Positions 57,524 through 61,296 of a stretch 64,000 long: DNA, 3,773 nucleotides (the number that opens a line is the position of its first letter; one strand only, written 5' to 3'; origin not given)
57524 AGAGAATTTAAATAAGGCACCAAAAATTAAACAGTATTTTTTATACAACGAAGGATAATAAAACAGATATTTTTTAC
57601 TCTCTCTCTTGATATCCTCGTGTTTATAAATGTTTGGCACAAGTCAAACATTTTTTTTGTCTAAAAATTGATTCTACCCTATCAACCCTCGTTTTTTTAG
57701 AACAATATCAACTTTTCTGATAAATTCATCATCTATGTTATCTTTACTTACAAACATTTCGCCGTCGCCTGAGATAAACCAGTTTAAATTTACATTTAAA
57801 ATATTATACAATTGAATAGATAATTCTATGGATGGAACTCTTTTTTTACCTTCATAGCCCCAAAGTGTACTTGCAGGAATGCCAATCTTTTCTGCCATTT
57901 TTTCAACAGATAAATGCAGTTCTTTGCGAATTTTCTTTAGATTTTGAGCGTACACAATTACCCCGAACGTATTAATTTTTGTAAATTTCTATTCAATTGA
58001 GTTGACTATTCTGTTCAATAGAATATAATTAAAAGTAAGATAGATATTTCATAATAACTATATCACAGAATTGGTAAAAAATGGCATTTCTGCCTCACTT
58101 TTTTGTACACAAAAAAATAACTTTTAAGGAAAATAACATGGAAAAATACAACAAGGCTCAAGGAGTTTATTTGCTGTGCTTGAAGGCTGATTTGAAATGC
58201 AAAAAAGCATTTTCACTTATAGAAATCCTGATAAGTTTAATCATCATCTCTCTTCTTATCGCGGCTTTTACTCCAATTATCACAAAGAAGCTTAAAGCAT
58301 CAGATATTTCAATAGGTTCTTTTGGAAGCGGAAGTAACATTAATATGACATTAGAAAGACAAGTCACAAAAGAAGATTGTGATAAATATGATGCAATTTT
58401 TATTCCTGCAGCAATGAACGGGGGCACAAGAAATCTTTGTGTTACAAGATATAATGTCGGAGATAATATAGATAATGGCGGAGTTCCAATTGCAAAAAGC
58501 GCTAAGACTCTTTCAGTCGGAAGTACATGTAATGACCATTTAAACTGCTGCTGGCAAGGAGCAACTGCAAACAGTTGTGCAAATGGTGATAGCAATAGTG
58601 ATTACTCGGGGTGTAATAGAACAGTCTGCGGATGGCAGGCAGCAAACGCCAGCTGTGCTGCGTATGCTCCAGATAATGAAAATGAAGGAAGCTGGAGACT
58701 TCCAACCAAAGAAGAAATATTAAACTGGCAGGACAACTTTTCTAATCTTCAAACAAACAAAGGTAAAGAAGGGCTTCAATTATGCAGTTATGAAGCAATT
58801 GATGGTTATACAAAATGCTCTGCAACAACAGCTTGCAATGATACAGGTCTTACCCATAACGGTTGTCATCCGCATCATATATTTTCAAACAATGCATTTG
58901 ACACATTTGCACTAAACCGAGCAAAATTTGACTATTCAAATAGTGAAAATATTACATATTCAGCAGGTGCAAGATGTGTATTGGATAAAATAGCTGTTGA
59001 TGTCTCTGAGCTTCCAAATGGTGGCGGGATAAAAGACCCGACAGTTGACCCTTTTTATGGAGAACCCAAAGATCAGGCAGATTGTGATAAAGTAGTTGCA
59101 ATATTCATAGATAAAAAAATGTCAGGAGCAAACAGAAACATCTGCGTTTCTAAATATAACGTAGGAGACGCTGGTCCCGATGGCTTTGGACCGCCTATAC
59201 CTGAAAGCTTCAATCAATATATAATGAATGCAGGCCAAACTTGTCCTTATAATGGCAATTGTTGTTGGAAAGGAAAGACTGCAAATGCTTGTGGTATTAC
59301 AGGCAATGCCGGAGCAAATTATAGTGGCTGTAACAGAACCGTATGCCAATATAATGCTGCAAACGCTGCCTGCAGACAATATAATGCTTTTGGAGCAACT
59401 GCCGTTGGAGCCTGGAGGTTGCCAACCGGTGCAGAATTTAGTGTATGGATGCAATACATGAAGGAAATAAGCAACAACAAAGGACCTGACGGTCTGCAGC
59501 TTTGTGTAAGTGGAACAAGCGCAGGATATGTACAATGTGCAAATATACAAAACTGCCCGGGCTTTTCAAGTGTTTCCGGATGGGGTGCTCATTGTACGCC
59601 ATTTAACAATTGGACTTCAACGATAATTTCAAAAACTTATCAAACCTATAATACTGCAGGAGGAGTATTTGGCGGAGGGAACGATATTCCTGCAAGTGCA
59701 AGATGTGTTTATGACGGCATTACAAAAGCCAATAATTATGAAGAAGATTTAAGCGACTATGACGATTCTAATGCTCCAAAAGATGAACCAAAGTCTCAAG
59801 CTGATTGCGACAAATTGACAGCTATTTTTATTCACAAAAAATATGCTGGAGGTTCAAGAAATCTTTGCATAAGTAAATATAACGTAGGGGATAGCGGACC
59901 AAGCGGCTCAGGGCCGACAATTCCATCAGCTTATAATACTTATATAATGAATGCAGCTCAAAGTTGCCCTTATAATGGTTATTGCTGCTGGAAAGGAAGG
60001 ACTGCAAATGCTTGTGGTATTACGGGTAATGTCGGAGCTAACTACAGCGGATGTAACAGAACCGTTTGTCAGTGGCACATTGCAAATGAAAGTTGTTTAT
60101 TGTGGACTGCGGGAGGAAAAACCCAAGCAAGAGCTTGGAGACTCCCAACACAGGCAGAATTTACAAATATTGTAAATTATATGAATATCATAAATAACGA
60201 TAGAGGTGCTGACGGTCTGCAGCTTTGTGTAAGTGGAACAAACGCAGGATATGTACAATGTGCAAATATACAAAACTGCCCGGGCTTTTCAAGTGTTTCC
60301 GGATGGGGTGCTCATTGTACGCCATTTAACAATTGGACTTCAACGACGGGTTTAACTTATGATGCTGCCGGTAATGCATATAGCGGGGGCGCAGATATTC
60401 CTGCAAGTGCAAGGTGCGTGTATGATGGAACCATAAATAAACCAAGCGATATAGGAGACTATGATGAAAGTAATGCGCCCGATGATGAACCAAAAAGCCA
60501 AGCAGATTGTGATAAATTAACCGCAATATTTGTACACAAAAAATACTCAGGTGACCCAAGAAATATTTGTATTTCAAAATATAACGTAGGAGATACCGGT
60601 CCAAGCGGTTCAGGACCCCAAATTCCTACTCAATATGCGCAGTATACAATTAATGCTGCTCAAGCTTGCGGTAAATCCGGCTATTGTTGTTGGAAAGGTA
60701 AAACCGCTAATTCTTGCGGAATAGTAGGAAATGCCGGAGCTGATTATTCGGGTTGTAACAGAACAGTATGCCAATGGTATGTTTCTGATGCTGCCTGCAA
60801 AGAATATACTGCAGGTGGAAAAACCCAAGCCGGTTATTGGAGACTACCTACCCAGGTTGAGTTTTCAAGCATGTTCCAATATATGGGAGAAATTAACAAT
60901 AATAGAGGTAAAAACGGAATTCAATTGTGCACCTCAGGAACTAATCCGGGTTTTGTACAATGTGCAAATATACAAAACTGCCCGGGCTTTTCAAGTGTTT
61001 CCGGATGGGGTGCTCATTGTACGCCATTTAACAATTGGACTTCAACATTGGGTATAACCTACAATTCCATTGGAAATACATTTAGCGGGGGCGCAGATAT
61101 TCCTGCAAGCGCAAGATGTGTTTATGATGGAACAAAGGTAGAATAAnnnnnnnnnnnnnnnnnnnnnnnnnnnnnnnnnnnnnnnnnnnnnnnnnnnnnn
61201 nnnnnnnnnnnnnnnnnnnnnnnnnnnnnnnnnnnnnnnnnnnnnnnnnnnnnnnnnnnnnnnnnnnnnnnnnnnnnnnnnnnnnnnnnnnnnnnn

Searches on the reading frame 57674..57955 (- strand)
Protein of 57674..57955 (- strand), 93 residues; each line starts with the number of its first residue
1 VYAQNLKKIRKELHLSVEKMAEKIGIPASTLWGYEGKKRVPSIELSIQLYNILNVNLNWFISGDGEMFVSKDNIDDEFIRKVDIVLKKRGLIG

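Call 8: search_protein_families(library=pfam, proteins=[window:57674-57955:-], max_evalue=0.01)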
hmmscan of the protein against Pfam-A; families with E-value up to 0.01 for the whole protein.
window:57674-57955:- (93 aa): 5 families
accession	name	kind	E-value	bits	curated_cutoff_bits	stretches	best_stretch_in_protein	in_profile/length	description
PF12844.13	HTH_19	-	3.4e-12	46.5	30.2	1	4-66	2-64/64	Helix-turn-helix domain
PF01381.28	HTH_3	-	2.1e-09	37.7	23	1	6-60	1-55/55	Helix-turn-helix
PF07022.19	Phage_CI_repr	-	3.6e-06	27.7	22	1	18-68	15-65/65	Bacteriophage CI repressor helix-turn-helix domain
PF13560.12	HTH_31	-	0.00013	22.6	27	1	4-54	4-55/64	Helix-turn-helix domain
PF05225.22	HTH_psq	-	0.0085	16.2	20.4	0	9-34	12-35/45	helix-turn-helix, Psq domain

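Call 9: search_protein_families(library=ncbifam, proteins=[window:57674-57955:-], max_evalue=0.01)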
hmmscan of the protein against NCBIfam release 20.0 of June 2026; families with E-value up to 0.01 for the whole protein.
window:57674-57955:- (93 aa): 10 families
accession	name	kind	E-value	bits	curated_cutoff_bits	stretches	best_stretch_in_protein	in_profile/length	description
NF052239.1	antitox_spr1629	equivalog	7.9e-09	35.1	335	1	3-77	4-76/377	spr1629 family repressor/antitoxin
NF041951.1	phage_RstR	subfamily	1.1e-08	35.3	80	1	3-67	4-68/108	RstR family transcriptional repressor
NF003162.0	PRK04140.1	equivalog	4.6e-08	32.5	263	1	4-59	129-184/317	transcriptional regulator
TIGR00270.2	TIGR00270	equivalog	3.1e-06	27.1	110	1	2-58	76-132/159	multiprotein bridging factor aMBF1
TIGR03830.1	CxxCG_CxxCG_HTH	subfamily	0.00068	19.4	61.8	1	3-46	67-110/127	type II TA system antitoxin MqsA family protein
NF007257.0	PRK09706.1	subfamily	0.00072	19.4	101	1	3-67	7-71/135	transcriptional repressor DicA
NF007408.0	PRK09943.1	equivalog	0.0011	18.6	211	1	4-64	10-70/185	HTH-type transcriptional regulator PuuR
NF041265.1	NadS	equivalog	0.0012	19.1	60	1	5-43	34-72/94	NadS family protein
NF041575.1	antitoxPezA_Strep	equivalog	0.0024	17.8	290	1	1-90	1-86/158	type II toxin-antitoxin system antitoxin PezA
NF007271.0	PRK09726.1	equivalog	0.0056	16.6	79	1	3-45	14-56/88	type II toxin-antitoxin system antitoxin HipB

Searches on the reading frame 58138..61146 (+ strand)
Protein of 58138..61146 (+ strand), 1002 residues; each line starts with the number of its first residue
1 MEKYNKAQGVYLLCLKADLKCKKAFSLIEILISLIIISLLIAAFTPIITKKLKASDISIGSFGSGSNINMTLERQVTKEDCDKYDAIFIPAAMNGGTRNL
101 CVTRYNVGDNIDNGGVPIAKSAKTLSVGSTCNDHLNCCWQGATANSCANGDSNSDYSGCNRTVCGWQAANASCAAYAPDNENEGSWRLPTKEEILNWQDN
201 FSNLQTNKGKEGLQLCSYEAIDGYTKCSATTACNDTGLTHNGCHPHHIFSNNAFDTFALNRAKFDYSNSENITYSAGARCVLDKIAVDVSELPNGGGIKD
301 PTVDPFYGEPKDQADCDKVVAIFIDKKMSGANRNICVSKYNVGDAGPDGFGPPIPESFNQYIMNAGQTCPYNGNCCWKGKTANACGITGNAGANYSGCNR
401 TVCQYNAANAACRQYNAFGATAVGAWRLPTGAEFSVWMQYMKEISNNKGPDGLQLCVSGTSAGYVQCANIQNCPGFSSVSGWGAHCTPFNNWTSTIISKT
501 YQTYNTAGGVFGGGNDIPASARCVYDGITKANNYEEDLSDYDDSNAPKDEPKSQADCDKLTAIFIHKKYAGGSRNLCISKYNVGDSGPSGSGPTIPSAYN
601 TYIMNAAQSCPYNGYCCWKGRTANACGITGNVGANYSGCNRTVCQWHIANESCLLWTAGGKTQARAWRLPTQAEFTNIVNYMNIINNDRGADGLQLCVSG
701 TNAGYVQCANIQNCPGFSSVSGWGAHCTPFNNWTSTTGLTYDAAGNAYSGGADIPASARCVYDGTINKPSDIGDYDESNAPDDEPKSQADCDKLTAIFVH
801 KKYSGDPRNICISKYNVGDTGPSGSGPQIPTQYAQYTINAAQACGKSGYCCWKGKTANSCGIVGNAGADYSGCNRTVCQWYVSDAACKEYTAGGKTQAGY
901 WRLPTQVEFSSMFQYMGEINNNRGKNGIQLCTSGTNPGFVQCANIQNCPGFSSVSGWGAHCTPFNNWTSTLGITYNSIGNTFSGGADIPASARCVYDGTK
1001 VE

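Call 8: search_protein_families(library=pfam, proteins=[window:58138-61146:+], max_evalue=0.01)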
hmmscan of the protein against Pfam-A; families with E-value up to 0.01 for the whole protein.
window:58138-61146:+ (1002 aa): 2 families
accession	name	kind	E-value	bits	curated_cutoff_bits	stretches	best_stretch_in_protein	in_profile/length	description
PF07603.17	Lcl_C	-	2.5e-16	60.4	34.9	2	869-918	17-62/117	Lcl C-terminal domain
PF07963.17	N_methyl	-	4.1e-05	23.4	21.2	1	20-43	2-25/27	Prokaryotic N-terminal methylation motif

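Call 9: search_protein_families(library=ncbifam, proteins=[window:58138-61146:+], max_evalue=0.01)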
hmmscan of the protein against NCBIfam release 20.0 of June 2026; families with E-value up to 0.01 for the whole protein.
window:58138-61146:+ (1002 aa): 6 families
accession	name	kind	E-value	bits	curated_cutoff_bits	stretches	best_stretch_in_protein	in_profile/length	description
NF052322.1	FimD_tip_adhes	equivalog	3.2e-10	39.4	170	0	165-195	574-608/664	fimbrial tip adhesin FimD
TIGR02145.1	Fib_succ_major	domain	0.00033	21.4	41.65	0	901-924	66-89/176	FISUMP domain-containing protein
NF041013.1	T4P_ComGE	equivalog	0.00073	19.6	49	1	20-54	1-35/83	competence type IV pilus minor pilin ComGE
NF040999.1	pilin_ComGC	equivalog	0.00076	19.6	75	1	22-52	1-31/84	competence type IV pilus major pilin ComGC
NF002499.0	PRK01827.1-5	equivalog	0.00085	18.6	405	0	311-371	104-163/264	thymidylate synthase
TIGR02532.1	IV_pilin_GFxxxE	domain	0.0012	18.6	16.3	1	23-43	2-22/24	prepilin-type N-terminal cleavage/methylation domain-containing protein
